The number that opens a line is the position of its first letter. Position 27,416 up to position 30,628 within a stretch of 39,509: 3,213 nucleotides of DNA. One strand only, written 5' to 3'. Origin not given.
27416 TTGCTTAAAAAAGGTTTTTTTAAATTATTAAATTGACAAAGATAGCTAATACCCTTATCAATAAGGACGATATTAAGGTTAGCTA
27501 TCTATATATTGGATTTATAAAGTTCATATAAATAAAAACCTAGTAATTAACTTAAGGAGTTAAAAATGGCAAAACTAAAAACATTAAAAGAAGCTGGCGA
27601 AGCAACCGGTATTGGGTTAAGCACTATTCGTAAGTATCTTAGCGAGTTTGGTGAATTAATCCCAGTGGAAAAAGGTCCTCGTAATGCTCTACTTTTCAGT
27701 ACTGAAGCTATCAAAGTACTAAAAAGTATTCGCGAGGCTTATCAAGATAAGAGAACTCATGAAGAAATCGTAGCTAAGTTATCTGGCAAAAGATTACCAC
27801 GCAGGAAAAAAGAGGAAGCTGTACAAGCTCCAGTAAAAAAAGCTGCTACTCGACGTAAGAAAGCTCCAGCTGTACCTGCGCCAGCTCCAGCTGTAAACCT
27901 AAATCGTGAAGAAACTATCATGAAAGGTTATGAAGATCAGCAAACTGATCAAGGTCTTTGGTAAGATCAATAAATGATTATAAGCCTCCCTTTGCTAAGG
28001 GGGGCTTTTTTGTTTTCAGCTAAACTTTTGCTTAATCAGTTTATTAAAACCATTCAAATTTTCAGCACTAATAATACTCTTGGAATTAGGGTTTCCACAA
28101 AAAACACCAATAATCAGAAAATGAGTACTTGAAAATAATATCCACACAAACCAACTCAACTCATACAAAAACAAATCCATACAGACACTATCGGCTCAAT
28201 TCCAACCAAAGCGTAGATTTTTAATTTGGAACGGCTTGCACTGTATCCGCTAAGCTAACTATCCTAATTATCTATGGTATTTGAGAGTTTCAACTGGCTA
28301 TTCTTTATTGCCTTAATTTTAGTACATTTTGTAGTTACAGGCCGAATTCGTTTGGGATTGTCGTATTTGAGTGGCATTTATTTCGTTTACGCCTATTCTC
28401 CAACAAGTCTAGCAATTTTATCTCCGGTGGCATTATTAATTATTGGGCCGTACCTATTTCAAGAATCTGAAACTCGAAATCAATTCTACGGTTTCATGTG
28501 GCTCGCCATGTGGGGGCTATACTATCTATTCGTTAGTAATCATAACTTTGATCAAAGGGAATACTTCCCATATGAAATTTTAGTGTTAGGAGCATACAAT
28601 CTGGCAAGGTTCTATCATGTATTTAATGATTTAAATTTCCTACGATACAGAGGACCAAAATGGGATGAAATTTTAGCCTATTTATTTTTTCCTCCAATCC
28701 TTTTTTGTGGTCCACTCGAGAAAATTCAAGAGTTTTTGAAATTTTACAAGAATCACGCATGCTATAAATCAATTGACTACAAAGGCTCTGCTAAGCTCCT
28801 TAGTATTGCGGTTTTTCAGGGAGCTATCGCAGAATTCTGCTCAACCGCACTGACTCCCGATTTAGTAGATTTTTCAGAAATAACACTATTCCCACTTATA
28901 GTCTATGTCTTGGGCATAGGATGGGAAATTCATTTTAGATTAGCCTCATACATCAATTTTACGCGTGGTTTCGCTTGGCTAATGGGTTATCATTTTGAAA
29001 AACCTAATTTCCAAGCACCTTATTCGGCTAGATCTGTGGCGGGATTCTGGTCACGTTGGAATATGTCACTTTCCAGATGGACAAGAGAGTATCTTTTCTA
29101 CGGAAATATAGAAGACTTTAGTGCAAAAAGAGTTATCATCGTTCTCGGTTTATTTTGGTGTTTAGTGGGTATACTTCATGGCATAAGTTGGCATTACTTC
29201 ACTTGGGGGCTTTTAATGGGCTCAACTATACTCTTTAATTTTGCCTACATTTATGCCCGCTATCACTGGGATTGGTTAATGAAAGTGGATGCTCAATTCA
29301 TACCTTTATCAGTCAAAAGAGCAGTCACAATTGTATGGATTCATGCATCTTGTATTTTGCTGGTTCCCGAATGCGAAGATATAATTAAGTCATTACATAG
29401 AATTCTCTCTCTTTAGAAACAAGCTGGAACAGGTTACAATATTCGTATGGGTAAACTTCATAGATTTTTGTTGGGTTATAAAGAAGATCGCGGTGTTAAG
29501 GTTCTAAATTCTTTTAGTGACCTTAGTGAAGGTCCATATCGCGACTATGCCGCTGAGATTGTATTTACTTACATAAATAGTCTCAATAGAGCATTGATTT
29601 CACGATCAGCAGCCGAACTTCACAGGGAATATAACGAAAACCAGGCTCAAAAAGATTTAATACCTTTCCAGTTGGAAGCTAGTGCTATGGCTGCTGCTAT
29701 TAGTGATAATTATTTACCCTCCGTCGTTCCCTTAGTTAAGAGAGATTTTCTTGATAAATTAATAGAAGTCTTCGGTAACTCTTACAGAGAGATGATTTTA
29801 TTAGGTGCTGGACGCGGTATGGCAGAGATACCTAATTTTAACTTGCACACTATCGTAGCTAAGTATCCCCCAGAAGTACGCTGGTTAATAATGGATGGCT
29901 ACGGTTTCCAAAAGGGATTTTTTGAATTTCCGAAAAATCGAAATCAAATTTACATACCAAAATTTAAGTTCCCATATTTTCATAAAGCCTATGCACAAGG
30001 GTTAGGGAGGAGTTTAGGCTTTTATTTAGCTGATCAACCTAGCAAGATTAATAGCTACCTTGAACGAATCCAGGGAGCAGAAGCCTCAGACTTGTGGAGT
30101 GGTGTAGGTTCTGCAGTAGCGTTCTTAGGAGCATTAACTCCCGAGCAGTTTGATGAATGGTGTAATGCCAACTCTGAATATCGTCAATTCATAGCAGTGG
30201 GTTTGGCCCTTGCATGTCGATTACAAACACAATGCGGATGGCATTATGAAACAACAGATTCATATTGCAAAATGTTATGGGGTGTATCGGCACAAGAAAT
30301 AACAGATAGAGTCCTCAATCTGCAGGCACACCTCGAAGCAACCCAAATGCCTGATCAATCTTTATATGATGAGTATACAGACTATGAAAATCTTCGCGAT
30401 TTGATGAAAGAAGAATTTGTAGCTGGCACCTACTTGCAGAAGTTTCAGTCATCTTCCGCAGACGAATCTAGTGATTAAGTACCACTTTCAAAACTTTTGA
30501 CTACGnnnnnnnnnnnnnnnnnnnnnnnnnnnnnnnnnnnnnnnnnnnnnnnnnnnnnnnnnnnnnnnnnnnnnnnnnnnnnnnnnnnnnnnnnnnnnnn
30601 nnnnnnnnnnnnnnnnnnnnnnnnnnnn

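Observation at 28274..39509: Uncharacterised lipid/polyketide-type locus: inverted MBOAT-like pair + DUF1702-like protein divergent from a KS-beta/KR/giant-ACP/DH/KS operon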

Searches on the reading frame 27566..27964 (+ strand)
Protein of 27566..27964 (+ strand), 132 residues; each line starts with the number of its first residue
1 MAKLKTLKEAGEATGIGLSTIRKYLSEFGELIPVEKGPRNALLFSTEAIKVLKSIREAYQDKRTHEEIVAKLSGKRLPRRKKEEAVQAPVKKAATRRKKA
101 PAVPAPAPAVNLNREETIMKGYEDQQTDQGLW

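Call 4: search_protein_families(library=pfam, proteins=[window:27566-27964:+], max_evalue=0.1)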
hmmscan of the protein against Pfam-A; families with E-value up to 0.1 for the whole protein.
window:27566-27964:+ (132 aa): 4 families
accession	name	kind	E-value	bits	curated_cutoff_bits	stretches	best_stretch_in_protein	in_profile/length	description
PF13411.12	MerR_1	-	3.2e-05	24.4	21.6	1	6-72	2-66/69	MerR HTH family regulatory protein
PF00376.29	MerR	-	0.018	15.3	28.2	1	6-37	1-31/38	MerR family regulatory protein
PF04545.22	Sigma70_r4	-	0.019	14.9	24.1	0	6-23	22-39/50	Sigma-70, region 4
PF22782.1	SDE2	-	0.039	15.2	26.4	1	51-100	9-59/100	Splicing regulator SDE2, SDE2 domain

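Call 5: search_protein_families(library=ncbifam, proteins=[window:27566-27964:+], max_evalue=0.1)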
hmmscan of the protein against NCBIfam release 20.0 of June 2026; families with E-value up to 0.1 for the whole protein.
window:27566-27964:+ (132 aa): 2 families
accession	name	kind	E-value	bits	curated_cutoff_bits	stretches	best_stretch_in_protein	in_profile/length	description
NF009647.0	PRK13182.1-2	equivalog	0.0065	16.5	165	1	4-72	5-70/176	chromosome-anchoring protein RacA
NF052236.1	SCO4983_fam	equivalog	0.047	14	55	1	40-117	39-116/133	SCO4983 family protein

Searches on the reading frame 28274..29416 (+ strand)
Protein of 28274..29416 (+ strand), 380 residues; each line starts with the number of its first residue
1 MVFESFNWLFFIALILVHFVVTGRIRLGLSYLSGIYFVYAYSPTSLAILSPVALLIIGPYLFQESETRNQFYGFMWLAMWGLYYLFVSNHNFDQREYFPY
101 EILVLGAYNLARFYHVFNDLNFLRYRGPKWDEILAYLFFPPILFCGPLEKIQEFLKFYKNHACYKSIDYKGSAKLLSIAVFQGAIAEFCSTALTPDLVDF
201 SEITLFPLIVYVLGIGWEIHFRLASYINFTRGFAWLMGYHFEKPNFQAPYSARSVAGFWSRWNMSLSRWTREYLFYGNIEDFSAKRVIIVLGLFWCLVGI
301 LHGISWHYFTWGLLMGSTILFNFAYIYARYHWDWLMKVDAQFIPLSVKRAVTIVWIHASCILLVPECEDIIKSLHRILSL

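Call 4: search_protein_families(library=pfam, proteins=[window:28274-29416:+], max_evalue=0.1)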
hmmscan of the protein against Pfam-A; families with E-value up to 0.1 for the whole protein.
window:28274-29416:+ (380 aa): 1 family
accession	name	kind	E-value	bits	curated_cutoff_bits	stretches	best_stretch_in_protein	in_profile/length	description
PF03062.24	MBOAT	-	1.7e-08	34.6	27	1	128-334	79-305/337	MBOAT, membrane-bound O-acyltransferase family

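Call 5: search_protein_families(library=ncbifam, proteins=[window:28274-29416:+], max_evalue=0.1)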
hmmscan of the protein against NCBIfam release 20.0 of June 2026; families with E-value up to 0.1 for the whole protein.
window:28274-29416:+ (380 aa): 1 family
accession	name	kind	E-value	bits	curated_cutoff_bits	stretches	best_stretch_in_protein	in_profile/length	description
TIGR04091.1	LTA_dltB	equivalog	1.3e-19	70.8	375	1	132-328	139-344/380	D-alanyl-lipoteichoic acid biosynthesis protein DltB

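Call 48: search_solved_structures(query=window:28274-29413:+, max_evalue=1, show_alignments=1)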
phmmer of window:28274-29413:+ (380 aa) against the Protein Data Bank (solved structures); distinct sequences matched with E-value up to 1: 2.
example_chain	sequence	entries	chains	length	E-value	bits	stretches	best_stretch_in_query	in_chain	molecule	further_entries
6bug_C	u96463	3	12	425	6.5e-14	55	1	132-327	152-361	D-alanyl transfer protein DltB | Integral membrane protein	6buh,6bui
8jem_A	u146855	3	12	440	7.1e-14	54.8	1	132-327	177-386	Teichoic acid D-alanyltransferase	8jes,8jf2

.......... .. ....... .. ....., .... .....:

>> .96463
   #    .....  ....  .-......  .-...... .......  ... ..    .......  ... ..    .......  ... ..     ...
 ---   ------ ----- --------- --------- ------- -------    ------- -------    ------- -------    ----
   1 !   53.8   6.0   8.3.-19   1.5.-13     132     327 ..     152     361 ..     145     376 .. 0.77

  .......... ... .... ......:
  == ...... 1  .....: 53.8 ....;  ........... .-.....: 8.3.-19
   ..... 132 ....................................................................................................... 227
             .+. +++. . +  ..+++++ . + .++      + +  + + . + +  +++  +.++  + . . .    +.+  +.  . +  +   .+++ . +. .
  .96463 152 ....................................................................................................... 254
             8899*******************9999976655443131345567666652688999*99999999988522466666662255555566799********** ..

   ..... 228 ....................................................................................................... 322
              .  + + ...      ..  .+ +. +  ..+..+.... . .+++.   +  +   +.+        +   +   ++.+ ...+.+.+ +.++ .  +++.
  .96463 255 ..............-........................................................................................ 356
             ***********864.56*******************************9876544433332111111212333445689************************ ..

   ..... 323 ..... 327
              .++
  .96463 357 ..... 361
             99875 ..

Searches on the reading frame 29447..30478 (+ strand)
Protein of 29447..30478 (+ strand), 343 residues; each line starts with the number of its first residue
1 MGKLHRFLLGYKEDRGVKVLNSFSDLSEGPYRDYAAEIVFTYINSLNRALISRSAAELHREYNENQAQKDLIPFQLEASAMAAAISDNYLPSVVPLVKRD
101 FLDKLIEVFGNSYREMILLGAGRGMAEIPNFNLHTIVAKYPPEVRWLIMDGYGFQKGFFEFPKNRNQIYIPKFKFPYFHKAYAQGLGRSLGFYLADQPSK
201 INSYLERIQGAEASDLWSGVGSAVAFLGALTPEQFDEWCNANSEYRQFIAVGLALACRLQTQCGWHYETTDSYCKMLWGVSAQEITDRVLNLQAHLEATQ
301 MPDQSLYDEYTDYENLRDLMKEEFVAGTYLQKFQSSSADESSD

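Call 4: search_protein_families(library=pfam, proteins=[window:29447-30478:+], max_evalue=0.1)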
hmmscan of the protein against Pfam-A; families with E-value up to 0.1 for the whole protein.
window:29447-30478:+ (343 aa): 1 family
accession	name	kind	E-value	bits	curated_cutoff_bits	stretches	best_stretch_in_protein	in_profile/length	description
PF08012.16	DUF1702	-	1.2e-36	126.7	25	1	38-317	38-312/319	Protein of unknown function (DUF1702)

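Call 5: search_protein_families(library=ncbifam, proteins=[window:29447-30478:+], max_evalue=0.1)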
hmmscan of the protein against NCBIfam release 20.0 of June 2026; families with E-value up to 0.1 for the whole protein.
window:29447-30478:+ (343 aa): 0 families

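Call 61: find_homologous_proteins(query=window:29447-30475:+, max_evalue=0.001)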
Query window:29447-30475:+ (343 aa): 41 proteins with E <= 0.001 among 3955 candidates.
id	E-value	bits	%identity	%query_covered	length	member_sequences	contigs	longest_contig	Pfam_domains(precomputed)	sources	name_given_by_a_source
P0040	5.7e-227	770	98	100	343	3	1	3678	PF08012.17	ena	-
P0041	3.2e-196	669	84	98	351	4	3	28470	PF08012.17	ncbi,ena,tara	tara:strand:+ start:383 stop:1438 length:1056 start_codon:yes stop_codon:yes gene_type:complete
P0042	4.6e-189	646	80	100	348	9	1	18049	PF08012.17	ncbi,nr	ncbi:MAG: DUF1702 family protein [bacterium]|nr:DUF1702 family protein [bacterium]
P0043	4.2e-181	619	77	99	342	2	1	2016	PF08012.17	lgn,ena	-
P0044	8.8e-179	612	76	100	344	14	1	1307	PF08012.17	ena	-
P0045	1.1e-116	408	54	98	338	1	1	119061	PF08012.17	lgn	-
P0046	1.5e-106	374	50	97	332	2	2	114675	PF08012.17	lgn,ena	-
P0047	4.6e-104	366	51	95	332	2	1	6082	PF08012.17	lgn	-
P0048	7.9e-24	102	28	87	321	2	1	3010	PF08012.17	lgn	-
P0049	7.4e-23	99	31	84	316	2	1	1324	PF08012.17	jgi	jgi:hypothetical protein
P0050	1.2e-22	99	31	63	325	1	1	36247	PF08012.17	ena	-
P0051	5.9e-22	96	67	21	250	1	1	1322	PF08668.19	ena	-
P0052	6.8e-22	96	29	85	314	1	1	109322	PF08012.17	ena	-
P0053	1.0e-20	92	29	73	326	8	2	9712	PF08012.17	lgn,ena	-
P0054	4.9e-20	90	31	58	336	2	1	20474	PF08012.17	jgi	-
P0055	1.9e-19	88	30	64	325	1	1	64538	PF08012.17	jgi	jgi:hypothetical protein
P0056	4.9e-19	87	27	79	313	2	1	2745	PF08012.17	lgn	-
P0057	9.3e-19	86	26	99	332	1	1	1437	PF08012.17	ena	-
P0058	4.8e-18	83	32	61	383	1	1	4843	PF08012.17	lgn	-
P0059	5.3e-18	83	28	72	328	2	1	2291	PF08012.17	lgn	-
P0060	6.7e-18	83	27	85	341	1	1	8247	PF08012.17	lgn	-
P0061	2.3e-17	81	27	85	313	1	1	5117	PF08012.17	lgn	-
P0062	2.5e-17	81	30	66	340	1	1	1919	PF08012.17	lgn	-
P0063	3.0e-17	81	30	66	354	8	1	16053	PF08012.17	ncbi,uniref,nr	ncbi:MAG: DUF1702 family protein [Okeania sp. SIO3B5]|uniref:DUF1702 family protein n=1 Tax=Okeania 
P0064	4.7e-17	80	29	74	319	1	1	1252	PF08012.17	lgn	-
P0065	5.5e-17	80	26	84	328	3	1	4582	PF08012.17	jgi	jgi:hypothetical protein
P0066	8.4e-17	79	27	74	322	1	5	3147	PF08012.17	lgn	-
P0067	8.5e-17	79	28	74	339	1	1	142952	PF08012.17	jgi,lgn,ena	jgi:hypothetical protein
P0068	1.4e-16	79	29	55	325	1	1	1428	PF08012.17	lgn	-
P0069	4.7e-16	77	29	62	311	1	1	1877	PF08012.17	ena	-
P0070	6.3e-16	76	25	92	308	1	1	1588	PF08012.17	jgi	jgi:hypothetical protein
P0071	2.5e-15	74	32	31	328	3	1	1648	PF08012.17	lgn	-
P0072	7.3e-15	73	27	75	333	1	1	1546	PF08012.17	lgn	-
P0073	4.7e-14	70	26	74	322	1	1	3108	PF08012.17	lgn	-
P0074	5.0e-14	70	26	76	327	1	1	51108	PF08012.17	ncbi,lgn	-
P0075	1.2e-13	69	24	62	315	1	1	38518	PF08012.17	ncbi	-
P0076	1.3e-13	69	30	48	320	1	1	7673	PF08012.17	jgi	jgi:hypothetical protein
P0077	3.1e-12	64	28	64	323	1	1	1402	PF08012.17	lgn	-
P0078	1.1e-11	62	29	58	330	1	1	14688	PF08012.17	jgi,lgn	jgi:hypothetical protein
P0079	1.2e-11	62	29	57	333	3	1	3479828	PF08012.17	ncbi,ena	-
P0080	3.8e-11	61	24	69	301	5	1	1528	PF08012.17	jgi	jgi:hypothetical protein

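Call 62: find_encoding_contigs(protein=P0052, flank=8000, max_places=1)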
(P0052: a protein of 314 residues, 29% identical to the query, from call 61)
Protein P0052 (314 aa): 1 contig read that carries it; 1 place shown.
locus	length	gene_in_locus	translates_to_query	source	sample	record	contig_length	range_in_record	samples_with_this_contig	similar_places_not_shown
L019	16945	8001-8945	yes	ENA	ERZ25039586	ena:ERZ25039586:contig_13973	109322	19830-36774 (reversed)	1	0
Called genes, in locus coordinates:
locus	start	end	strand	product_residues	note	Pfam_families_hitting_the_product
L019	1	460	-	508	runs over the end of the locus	PF01582:TIR (weak), PF13676:TIR_2, PF14516:AAA_35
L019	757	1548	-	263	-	PF00118:Cpn60_TCP1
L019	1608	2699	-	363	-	PF01582:TIR (weak), PF13676:TIR_2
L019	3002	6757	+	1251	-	PF13676:TIR_2, PF24883:NPHP3_N, PF05729:NACHT, PF17908:APAF1_C, PF25174:Beta-prop_THOC3, PF23381:Beta-prop_IFT122_1st, PF25174:Beta-prop_THOC3, PF25173:Beta-prop_WDR3_1st, +25 more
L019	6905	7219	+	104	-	PF00717:Peptidase_S24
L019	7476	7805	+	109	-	PF00165:HTH_AraC (weak), PF12833:HTH_18, PF00165:HTH_AraC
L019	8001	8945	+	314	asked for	PF08012:DUF1702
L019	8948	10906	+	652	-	PF01839:FG-GAP (faint), PF13517:FG-GAP_3, PF07593:UnbV_ASPIC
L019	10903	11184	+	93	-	-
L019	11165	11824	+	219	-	-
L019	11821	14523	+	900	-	PF00109:ketoacyl-synt, PF02801:Ketoacyl-synt_C, PF16197:KAsynt_C_assoc (faint), PF00698:Acyl_transf_1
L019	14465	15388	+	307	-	-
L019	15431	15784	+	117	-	PF00106:adh_short, PF08659:KR, PF13561:adh_short_C2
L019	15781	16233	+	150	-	PF08659:KR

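Call 63: find_encoding_contigs(protein=P0067, flank=8000, max_places=1)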
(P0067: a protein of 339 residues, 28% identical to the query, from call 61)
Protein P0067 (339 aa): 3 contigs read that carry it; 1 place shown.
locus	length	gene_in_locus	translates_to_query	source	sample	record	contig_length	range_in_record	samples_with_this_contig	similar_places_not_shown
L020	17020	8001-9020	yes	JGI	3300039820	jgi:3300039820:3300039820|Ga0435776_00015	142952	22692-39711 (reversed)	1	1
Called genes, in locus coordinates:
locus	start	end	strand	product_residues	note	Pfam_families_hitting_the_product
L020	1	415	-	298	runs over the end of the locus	PF00497:SBP_bac_3, PF10613:Lig_chan-Glu_bd (weak)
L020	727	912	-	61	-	PF13614:AAA_31, PF01656:CbiA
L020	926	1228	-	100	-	PF13560:HTH_31, PF01381:HTH_3, PF13443:HTH_26 (weak), PF20432:Xre-like-HTH (faint)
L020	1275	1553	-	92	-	PF05015:HigB-like_toxin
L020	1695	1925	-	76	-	PF16277:DUF4926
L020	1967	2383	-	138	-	-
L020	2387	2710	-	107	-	PF18929:DUF5678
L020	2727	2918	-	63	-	-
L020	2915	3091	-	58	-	PF13451:zf_Tbcl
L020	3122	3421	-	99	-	PF00376:MerR (weak), PF12728:HTH_17 (weak), PF13411:MerR_1 (faint)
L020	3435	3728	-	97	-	PF12728:HTH_17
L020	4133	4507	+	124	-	-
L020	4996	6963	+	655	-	-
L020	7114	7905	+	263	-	-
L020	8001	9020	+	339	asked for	PF08012:DUF1702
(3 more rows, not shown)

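Call 64: find_encoding_contigs(protein=P0079, flank=8000, max_places=1)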
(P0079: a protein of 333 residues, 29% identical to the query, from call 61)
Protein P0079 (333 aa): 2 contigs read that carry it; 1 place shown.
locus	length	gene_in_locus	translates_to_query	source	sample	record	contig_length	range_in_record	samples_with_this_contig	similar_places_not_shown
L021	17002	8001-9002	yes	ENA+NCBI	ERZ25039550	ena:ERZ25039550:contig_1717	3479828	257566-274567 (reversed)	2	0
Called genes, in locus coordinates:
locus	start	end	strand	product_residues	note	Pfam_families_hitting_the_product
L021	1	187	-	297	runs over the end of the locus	PF19581:Glyoxalase_7 (faint), PF00903:Glyoxalase, PF13468:Glyoxalase_3 (faint), PF13669:Glyoxalase_4 (faint), PF18029:Glyoxalase_6, PF22677:Ble-like_N (faint), PF00903:Glyoxalase, PF18029:Glyoxalase_6 (weak)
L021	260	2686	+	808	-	PF12704:MacB_PCD, PF02687:FtsX, PF12704:MacB_PCD, PF02687:FtsX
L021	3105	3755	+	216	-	-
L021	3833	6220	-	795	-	PF03176:MMPL, PF02460:Patched (faint), PF12349:Sterol-sensing (weak), PF03176:MMPL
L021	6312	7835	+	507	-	PF00561:Abhydrolase_1, PF08386:Abhydrolase_4 (faint)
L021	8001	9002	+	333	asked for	PF08012:DUF1702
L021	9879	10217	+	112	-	PF02801:Ketoacyl-synt_C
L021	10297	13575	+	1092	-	PF16197:KAsynt_C_assoc (weak), PF00698:Acyl_transf_1, PF00106:adh_short, PF08659:KR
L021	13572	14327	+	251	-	PF14765:PS-DH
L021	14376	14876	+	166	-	-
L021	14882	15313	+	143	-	PF13279:4HBT_2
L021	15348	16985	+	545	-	-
